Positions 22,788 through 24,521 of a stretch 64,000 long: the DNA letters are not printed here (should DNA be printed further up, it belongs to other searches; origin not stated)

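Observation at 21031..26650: Glf-like mutase flanked by two GT-C-type membrane glycosyltransferases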

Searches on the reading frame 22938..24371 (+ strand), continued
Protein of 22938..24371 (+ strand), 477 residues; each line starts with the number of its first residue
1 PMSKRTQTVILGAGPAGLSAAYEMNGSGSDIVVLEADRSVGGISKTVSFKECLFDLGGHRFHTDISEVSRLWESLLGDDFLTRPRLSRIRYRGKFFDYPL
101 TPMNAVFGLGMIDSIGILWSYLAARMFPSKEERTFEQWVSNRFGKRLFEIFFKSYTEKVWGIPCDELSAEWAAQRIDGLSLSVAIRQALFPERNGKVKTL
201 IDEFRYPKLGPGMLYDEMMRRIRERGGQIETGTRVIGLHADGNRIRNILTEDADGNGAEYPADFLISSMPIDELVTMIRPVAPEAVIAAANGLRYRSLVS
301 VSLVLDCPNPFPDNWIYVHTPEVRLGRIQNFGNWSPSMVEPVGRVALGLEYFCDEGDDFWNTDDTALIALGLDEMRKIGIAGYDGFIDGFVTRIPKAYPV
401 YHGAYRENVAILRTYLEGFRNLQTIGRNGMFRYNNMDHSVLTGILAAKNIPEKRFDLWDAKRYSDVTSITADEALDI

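Call 83: search_protein_families(library=pfam, alignment_id=A4, max_evalue=0.00001)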
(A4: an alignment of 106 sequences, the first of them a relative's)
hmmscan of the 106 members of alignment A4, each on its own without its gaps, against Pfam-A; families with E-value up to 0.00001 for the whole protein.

A. member 1, L008:9482-11284:- (600 aa): 0 families

B. families by the number of members that match (of 106 scanned): 84 families (the first 25 are shown)
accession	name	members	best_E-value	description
PF00535.33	Glycos_transf_2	20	1.4e-30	Glycosyl transferase family 2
PF13641.12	Glyco_tranf_2_3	15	2e-25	Glycosyltransferase like family 2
PF10111.15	Glyco_tranf_2_2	12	5.8e-17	Glycosyltransferase like family 2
PF13632.12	Glyco_trans_2_3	11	1.6e-25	Glycosyl transferase family group 2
PF00534.26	Glycos_transf_1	8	4.7e-44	Glycosyl transferases group 1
PF13692.12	Glyco_trans_1_4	8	4.2e-34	Glycosyl transferases group 1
PF13506.12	Glyco_transf_21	8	1.4e-10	Glycosyl transferase family 21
PF13439.12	Glyco_transf_4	7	2.9e-20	Glycosyltransferase Family 4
PF13579.12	Glyco_trans_4_4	5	5.9e-17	Glycosyl transferase 4-like domain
PF13524.12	Glyco_trans_1_2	5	4.7e-10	Glycosyl transferase-like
PF20706.3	GT4-conflict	4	4.3e-11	Family 4 Glycosyltransferase in conflict systems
PF13231.12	PMT_2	4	5e-11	Dolichyl-phosphate-mannose-protein mannosyltransferase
PF13440.11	Polysacc_synt_3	3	2.1e-69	Polysaccharide biosynthesis protein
PF01370.27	Epimerase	3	1e-55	NAD dependent epimerase/dehydratase family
PF16363.11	GDP_Man_Dehyd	3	4.7e-46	GDP-mannose 4,6 dehydratase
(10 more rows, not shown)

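Call 85: search_protein_families(library=pfam, proteins=[L033:3724-6372:+, L073:9530-12340:+, L024:5678-7918:+, L017:6534-7970:+, L066:5058-7982:+, L041:10073-13549:+, L061:238-2205:+, L072:9520-11196:+, L087:5930-7963:+], max_evalue=0.01)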
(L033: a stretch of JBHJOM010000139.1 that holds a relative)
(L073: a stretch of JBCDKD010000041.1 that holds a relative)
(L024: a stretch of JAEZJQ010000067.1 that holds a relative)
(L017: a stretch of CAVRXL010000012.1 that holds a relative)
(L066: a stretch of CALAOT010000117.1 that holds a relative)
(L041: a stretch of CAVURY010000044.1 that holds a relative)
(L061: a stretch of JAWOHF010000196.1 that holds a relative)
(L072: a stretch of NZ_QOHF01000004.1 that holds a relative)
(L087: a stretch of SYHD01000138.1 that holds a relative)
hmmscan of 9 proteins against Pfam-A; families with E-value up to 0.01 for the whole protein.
L033:3724-6372:+ (882 aa): 5 families
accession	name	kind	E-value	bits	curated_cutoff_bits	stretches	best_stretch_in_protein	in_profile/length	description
PF00535.33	Glycos_transf_2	-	3.3e-30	105.6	23.3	1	23-177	1-164/168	Glycosyl transferase family 2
PF13641.12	Glyco_tranf_2_3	-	1.5e-12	48.5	27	1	20-225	1-218/230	Glycosyltransferase like family 2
PF10111.15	Glyco_tranf_2_2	-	3.7e-10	40.2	27.3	1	23-204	1-202/276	Glycosyltransferase like family 2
PF13506.12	Glyco_transf_21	-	1.6e-05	24.9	21.7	1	89-214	24-150/174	Glycosyl transferase family 21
PF02709.20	Glyco_transf_7C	-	0.001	19.1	23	1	153-209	7-63/78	N-terminal domain of galactosyltransferase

L073:9530-12340:+ (936 aa): 6 families
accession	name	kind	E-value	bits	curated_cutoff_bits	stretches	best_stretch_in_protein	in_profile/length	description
PF00535.33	Glycos_transf_2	-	1.1e-26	94.2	23.3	1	10-166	1-165/168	Glycosyl transferase family 2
PF13641.12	Glyco_tranf_2_3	-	2.8e-14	54.1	27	1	9-215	3-220/230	Glycosyltransferase like family 2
PF13632.12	Glyco_trans_2_3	-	5.5e-09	36.6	27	1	88-283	3-183/198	Glycosyl transferase family group 2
PF13506.12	Glyco_transf_21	-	3.4e-07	30.3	21.7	1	80-228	27-173/174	Glycosyl transferase family 21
PF13231.12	PMT_2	-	7.1e-07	30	26.1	1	512-655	8-153/160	Dolichyl-phosphate-mannose-protein mannosyltransferase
PF10111.15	Glyco_tranf_2_2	-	8.1e-07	29.2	27.3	1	10-105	1-103/276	Glycosyltransferase like family 2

L024:5678-7918:+ (746 aa): 3 families
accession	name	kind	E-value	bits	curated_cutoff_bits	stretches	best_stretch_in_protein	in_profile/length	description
PF13231.12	PMT_2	-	6.9e-12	46.3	26.1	1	382-545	2-157/160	Dolichyl-phosphate-mannose-protein mannosyltransferase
PF02366.24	PMT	-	2.5e-07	31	22.7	1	415-548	89-233/245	Dolichyl-phosphate-mannose-protein mannosyltransferase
PF02018.23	CBM_4_9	-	8.9e-06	26.6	25.9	1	54-180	2-128/136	Carbohydrate binding domain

L017:6534-7970:+ (478 aa): 0 families

L066:5058-7982:+ (974 aa): 0 families

L041:10073-13549:+ (1158 aa): 2 families
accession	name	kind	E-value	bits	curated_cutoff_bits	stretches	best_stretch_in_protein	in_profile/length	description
PF00873.25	ACR_tran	-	1.6e-171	572.8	28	1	34-1121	2-1020/1021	AcrB/AcrD/AcrF family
PF02355.23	SecD_SecF_C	-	0.00018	21.4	20.5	1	962-1117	29-182/189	Protein export membrane protein SecD/SecF, C-terminal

L061:238-2205:+ (655 aa): 2 families
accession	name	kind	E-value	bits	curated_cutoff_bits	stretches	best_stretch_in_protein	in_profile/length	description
PF13231.12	PMT_2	-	1.2e-08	35.7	26.1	1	107-231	28-148/160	Dolichyl-phosphate-mannose-protein mannosyltransferase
PF03901.23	Glyco_transf_22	-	0.00067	19.4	23.8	1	103-238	83-216/414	Alg9-like mannosyltransferase family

L072:9520-11196:+ (558 aa): 1 family
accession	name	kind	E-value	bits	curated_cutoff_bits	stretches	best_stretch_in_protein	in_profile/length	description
PF13231.12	PMT_2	-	8.2e-13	49.3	26.1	1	99-254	3-158/160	Dolichyl-phosphate-mannose-protein mannosyltransferase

L087:5930-7963:+ (677 aa): 0 families

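Call 96: search_protein_families(library=ncbifam, proteins=[L004:6252-7034:+], max_evalue=1e-8)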
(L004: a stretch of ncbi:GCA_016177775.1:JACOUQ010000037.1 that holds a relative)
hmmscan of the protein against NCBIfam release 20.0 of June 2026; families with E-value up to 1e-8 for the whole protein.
L004:6252-7034:+ (260 aa): 13 families
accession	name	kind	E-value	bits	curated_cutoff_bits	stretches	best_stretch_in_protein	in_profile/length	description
TIGR04182.1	glyco_TIGR04182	equivalog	3.9e-32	111.8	325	1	4-228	3-217/293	S-layer glycoprotein N-glycosyltransferase AglJ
NF007986.1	PRK10714.1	equivalog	1.8e-19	69.9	529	1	3-211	8-209/316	undecaprenyl-phosphate 4-deoxy-4-formamido-L-arabinose transferase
NF058614.1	PPMAGASynPpgS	equivalog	2.9e-19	69.4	370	1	5-211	4-207/226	polyprenyl-phospho-N-acetylgalactosaminyl synthase PpgS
NF047588.1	GlcsyltransPgfSStrep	equivalog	3.6e-18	65.8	500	1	1-178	1-176/308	glycosyltransferase PgfS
NF010496.0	PRK13915.1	equivalog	1.5e-15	57.1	262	1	3-110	33-144/307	glucosyl-3-phosphoglycerate synthase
TIGR03937.1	PgaC_IcaA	equivalog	1.8e-15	56.8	422.3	1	3-108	47-150/407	poly-beta-1,6-N-acetyl-D-glucosamine synthase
NF041875.1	EPS_EpsD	equivalog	4e-15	56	370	1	3-151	1-147/325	exopolysaccharide biosynthesis glycosyltransferase EpsD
NF041391.1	DPhHxTase_Halo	equivalog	2.3e-14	52.9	375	1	9-206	3-187/213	dolichyl-phosphate hexose transferase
TIGR04283.1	glyco_like_mftF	equivalog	2.4e-14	53.4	182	1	3-126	1-116/221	TIGR04283 family arsenosugar biosynthesis glycosyltransferase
NF047683.1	TeichurnBiosyTuaG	equivalog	1.8e-13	50.7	400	1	2-106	7-109/252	teichuronic acid biosynthesis protein TuaG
NF007482.0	PRK10073.1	equivalog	7.1e-13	48.3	423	1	2-116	7-118/334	glycosyltransferase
TIGR03965.1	mycofact_glyco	equivalog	3.9e-10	39.2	280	1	4-99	77-170/467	mycofactocin biosynthesis glycosyltransferase MftF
TIGR03469.1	HpnB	hypoth_equivalog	6.3e-09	35.3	379.25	1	4-115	47-167/386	hopene-associated glycosyltransferase HpnB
